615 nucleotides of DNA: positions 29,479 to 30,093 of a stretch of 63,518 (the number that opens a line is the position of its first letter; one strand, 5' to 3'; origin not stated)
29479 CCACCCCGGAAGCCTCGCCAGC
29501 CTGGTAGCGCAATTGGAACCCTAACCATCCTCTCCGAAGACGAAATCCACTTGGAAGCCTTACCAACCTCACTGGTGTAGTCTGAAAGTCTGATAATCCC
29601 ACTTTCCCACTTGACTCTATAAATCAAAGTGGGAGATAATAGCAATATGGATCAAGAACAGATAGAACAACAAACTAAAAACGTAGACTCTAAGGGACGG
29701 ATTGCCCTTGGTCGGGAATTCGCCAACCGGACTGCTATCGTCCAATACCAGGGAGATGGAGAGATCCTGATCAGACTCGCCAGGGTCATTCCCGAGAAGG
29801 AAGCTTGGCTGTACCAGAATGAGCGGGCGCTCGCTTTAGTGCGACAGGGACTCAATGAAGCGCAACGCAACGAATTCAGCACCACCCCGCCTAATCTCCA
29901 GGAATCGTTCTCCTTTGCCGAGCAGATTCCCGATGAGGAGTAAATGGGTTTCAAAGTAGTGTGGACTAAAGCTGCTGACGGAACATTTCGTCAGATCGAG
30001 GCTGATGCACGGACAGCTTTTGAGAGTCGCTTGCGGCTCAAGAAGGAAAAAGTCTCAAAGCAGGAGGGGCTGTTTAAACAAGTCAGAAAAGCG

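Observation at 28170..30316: Toxin-antitoxin islet with one intact, one orphan and one decayed module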

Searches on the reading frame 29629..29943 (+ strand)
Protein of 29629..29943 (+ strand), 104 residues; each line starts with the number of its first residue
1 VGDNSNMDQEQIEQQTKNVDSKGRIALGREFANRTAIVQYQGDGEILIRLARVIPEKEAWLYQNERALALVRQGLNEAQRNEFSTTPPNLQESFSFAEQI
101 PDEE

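Call 3: search_protein_families(library=pfam, max_evalue=1, proteins=[window:29629-29943:+])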
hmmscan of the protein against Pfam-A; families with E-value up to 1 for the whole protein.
window:29629-29943:+ (104 aa): 0 families

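Call 4: search_protein_families(library=ncbifam, max_evalue=1, proteins=[window:29629-29943:+])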
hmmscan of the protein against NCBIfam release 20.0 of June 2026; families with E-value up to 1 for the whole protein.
window:29629-29943:+ (104 aa): 1 family
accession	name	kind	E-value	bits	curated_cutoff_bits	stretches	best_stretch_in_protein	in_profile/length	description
NF001476.0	PRK00326.2-2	equivalog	0.11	12.1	162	1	15-38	92-115/163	division/cell wall cluster transcriptional repressor MraZ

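Call 9: search_solved_structures(query=window:29629-29943:+, max_evalue=10, show_alignments=2)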
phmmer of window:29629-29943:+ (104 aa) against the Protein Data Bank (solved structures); distinct sequences matched with E-value up to 10: 0.

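Call 13: find_homologous_proteins(query=window:29647-29943:+)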
Query window:29647-29943:+ (98 aa): 21 proteins with E <= 0.001 among 23 candidates.
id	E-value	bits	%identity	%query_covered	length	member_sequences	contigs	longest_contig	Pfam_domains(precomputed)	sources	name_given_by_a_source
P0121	9.5e-53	194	96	100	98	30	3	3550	-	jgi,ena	jgi:hypothetical protein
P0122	2.2e-50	186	92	100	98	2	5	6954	-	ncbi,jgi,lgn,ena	jgi:hypothetical protein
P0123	2.7e-50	186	92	100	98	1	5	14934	-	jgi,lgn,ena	jgi:hypothetical protein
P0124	3.5e-50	186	93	99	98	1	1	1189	-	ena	-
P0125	2.0e-49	183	91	100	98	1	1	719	-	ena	-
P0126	4.9e-46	172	86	98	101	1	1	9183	-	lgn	-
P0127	2.4e-42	161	79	100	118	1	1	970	-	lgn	-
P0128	6.2e-33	131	64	100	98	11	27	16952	-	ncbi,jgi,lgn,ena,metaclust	jgi:hypothetical protein|metaclust:\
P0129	2.1e-31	126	62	100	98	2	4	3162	-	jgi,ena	jgi:hypothetical protein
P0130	1.3e-30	123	63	100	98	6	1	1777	-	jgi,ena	jgi:hypothetical protein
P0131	2.3e-30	122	59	100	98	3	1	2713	-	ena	-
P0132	1.9e-28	116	60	100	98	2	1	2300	-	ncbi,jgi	jgi:hypothetical protein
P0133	7.8e-28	114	59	100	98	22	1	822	-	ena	-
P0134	3.4e-26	109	63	90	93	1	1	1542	-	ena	-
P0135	2.2e-24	103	57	89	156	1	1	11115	-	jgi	jgi:hypothetical protein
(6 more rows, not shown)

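Call 27: find_encoding_contigs(protein=P0123, flank=8000, max_places=4)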
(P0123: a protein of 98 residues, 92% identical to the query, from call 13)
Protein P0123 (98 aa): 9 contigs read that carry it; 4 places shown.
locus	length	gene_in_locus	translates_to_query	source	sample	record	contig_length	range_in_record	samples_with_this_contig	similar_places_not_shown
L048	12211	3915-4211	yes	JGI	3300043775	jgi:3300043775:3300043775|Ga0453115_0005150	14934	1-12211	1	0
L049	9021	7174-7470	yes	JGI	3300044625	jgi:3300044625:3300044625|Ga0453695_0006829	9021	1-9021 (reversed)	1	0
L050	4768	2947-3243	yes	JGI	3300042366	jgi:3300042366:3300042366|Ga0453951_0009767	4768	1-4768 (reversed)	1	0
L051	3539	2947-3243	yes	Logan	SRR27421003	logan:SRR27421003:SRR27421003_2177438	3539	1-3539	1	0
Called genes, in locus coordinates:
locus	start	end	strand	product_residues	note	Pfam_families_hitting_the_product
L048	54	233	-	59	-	-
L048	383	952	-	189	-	PF05565:Sipho_Gp157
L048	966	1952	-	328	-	PF19247:DUF5895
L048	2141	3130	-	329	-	PF08843:AbiEii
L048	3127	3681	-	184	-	PF19570:DUF6088, PF13338:AbiEi_4 (weak)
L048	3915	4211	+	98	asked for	-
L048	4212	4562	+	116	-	-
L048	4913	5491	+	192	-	PF00589:Phage_integrase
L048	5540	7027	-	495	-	-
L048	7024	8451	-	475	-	PF20703:nSTAND1, PF13191:AAA_16 (weak), PF25201:nSTAND6 (faint), PF13401:AAA_22 (weak)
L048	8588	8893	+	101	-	-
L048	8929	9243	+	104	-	-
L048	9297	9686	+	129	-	-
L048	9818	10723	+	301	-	-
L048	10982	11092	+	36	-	-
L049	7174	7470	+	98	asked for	-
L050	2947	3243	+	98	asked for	-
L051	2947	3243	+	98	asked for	-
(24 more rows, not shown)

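Call 28: find_encoding_contigs(protein=P0121, flank=5000, max_places=3)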
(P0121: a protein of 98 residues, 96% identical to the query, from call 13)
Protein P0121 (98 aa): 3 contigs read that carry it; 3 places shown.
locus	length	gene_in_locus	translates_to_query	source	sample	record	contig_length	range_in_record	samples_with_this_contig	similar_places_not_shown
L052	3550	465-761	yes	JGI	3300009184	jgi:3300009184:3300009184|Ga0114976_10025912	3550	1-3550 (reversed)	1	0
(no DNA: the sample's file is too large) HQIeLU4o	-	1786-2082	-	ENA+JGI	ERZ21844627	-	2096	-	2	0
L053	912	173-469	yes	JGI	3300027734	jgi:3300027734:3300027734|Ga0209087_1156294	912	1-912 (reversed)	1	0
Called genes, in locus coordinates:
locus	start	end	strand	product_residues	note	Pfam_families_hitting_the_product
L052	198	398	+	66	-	-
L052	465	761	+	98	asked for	-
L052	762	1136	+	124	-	-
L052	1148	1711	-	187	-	PF03602:Cons_hypoth95, PF05175:MTS (weak), PF13847:Methyltransf_31 (weak)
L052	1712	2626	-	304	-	PF01545:Cation_efflux, PF16916:ZT_dimer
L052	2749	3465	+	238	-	PF13443:HTH_26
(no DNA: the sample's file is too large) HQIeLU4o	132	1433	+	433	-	PF14239:RRXRR, PF01844:HNH, PF14279:HNH_5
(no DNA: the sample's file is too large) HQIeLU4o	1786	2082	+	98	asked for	-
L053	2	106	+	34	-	?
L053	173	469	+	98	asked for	-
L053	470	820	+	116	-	-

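Call 51: predict_structure(alignment_id=A4)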
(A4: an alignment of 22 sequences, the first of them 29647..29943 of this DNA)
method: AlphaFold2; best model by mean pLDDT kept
length: 98 residues; sequences in the alignment: 22
mean_pLDDT: 45.8   pTM: 0.28
mean pLDDT of the five models: 45.8, 45.5, 44.4, 43.1, 36.8
residues with pLDDT >= 90: 0; 70-90: 0; 50-70: 33; < 50: 65
segments of 3 or more residues with pLDDT < 50: 1-13, 15-17, 22-27, 33-40, 47-57, 76-88, 90-98
pLDDT, mean of each block of 10 residues (from residue 1): 33 48 49 45 50 47 54 45 44 41
secondary structure, 60 per line:
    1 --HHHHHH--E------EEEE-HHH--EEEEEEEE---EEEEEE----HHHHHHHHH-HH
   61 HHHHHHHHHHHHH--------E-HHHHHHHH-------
elements in order: H3-8 E18-21 E28-35 E39-44 H49-57 H59-73 H84-91

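Call 52: search_protein_families(library=pfam, alignment_id=A2, max_evalue=10)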
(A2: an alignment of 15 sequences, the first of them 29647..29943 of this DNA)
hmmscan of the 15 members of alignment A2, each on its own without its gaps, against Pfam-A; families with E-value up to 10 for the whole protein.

A. member 1, window:29647-29943:+ (98 aa): 0 families

B. families by the number of members that match (of 15 scanned): 6 families
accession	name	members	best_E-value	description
PF13826.12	Monooxy_af470-like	1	0.017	Monooxygenase af470-like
PF00467.35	KOW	1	0.041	KOW motif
PF21712.3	RASSF8-10_RA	1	0.07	Ras association domain-containing protein 8/10, RA domain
PF16450.11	Prot_ATP_ID_OB_C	1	0.085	Proteasomal ATPase OB C-terminal domain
PF25049.1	OB_HELZ2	1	0.14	3'-5' exoribonuclease HELZ2, OB-fold domain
PF02381.23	MraZ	1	0.19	MraZ protein, putative antitoxin-like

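Call 53: search_solved_structures(query=A2, max_evalue=10, show_alignments=3)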
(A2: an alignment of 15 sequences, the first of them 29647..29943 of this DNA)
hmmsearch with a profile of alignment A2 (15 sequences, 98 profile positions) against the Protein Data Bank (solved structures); distinct sequences matched with E-value up to 10: 0.

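Call 56: search_protein_families(library=padloc, max_evalue=1, proteins=[window:29647-29943:+])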
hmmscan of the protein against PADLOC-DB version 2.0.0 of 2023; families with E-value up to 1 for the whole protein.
window:29647-29943:+ (98 aa): 0 families

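Call 59: fold_search(model_id=the predicted structure, library=pdb)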
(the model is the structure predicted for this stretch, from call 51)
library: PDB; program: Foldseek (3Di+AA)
matches with E <= 10: 208; with E <= 0.001: 0
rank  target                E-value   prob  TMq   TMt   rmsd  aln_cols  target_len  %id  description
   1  7t4r_E                1.5e-01  0.23  0.26  0.17  15.2        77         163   18  CryoEM structure of the HCMV Pentamer gH/gL/UL128/UL130/UL131A in complex with THBD and neutralizing fabs MSL-109 and  (released 2022-03-23)
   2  7t4s_D                1.7e-01  0.23  0.26  0.17  15.3        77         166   17  CryoEM structure of the HCMV Pentamer gH/gL/UL128/UL130/UL131A in complex with NRP2 and neutralizing fabs 8I21 and 13H (released 2022-03-23)
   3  7t4q_D                4.9e-01  0.13  0.27  0.17  16.0        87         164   16  CryoEM structure of the HCMV Pentamer gH/gL/UL128/UL130/UL131A in complex with neutralizing fabs 2C12, 7I13 and 13H11 (released 2022-03-23)
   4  7t4r_N                1.2e+00  0.09  0.27  0.17  15.0        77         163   18  CryoEM structure of the HCMV Pentamer gH/gL/UL128/UL130/UL131A in complex with THBD and neutralizing fabs MSL-109 and  (released 2022-03-23)
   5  3vke_B                1.3e+00  0.09  0.22  0.26   5.9        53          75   19  Contribution of the first K-homology domain of poly(C)-binding protein 1 to its affinity and specificity for C-rich ol (released 2012-02-29)
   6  1hbx_A                1.4e+00  0.16  0.26  0.29   7.2        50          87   16  Ternary Complex of SAP-1 and SRF with specific SRE DNA (released 2001-06-27)
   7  7kbb_D                1.5e+00  0.15  0.26  0.16  12.6        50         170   22  Cryo-EM structure of the HCMV pentamer bound by Fabs 2-18 and 8I21 (released 2021-08-11)
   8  4wpy                  1.7e+00  0.07  0.17  0.19   8.5        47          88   13  Racemic crystal structure of Rv1738 from Mycobacterium tuberculosis (Form-II) (released 2015-03-18)
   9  2rgn_B                1.9e+00  0.06  0.20  0.08  11.3        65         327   20  Crystal Structure of p63RhoGEF complex with Galpha-q and RhoA (released 2008-01-15)
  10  6wxp_A                2.0e+00  0.05  0.21  0.14  11.1        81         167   10  De novo TIM barrel-ferredoxin fold fusion homodimer with 4-glutamate centre TFD-EE (released 2020-11-25)
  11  9big                  2.0e+00  0.05  0.20  0.08  10.2        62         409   13  Stat6 bound to degrader AK-1690 (released 2024-10-02)
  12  2rgn_E                2.1e+00  0.06  0.20  0.08  11.3        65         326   20  Crystal Structure of p63RhoGEF complex with Galpha-q and RhoA (released 2008-01-15)
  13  5axi_B                2.3e+00  0.09  0.17  0.07   6.0        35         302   26  Crystal structure of Cbl-b TKB domain in complex with Cblin (released 2016-03-02)
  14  1ztg_D                2.3e+00  0.07  0.22  0.27   5.5        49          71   20  human alpha polyC binding protein KH1 (released 2006-05-27)
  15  1b69_A                2.4e+00  0.10  0.24  0.32   7.0        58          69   10  THE SOLUTION STRUCTURE OF TN916 INTEGRASE N-TERMINAL DOMAIN/DNA COMPLEX (released 1999-09-29)
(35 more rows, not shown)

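Call 80: search_protein_families(library=pfam, alignment_id=A5, max_evalue=1)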
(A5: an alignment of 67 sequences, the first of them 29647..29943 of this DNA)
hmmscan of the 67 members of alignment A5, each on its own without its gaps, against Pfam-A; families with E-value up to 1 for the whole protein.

A. member 1, window:29647-29943:+ (98 aa): 0 families

B. families by the number of members that match (of 67 scanned): 21 families
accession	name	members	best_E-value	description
PF25049.1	OB_HELZ2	3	0.007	3'-5' exoribonuclease HELZ2, OB-fold domain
PF16450.11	Prot_ATP_ID_OB_C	2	0.037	Proteasomal ATPase OB C-terminal domain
PF25591.1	LRV_2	2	0.051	Leucine Rich Repeat Variant domain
PF00467.35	KOW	2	0.064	KOW motif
PF03413.25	PepSY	1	0.013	Peptidase propeptide and YPEB domain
PF01505.23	Vault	1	0.015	Major Vault Protein repeat domain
PF04014.23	MazE_antitoxin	1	0.021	Antidote-toxin recognition MazE, bacterial antitoxin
PF17177.10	PPR_long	1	0.03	Pentacotripeptide-repeat region of PRORP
PF15533.11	Ntox33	1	0.042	Bacterial toxin 33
PF01477.28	PLAT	1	0.043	PLAT/LH2 domain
PF08789.15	PBCV_basic_adap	1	0.05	PBCV-specific basic adaptor domain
PF11741.13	AMIN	1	0.098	AMIN domain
PF14103.11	DUF4276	1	0.1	Domain of unknown function (DUF4276)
PF05225.22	HTH_psq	1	0.11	helix-turn-helix, Psq domain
PF19016.5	DUF5745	1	0.13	Domain of unknown function (DUF5745)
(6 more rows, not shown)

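Call 81: search_solved_structures(query=A5, max_evalue=10, show_alignments=3)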
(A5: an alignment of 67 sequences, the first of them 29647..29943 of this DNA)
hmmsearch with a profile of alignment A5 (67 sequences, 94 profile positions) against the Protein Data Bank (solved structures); distinct sequences matched with E-value up to 10: 0.
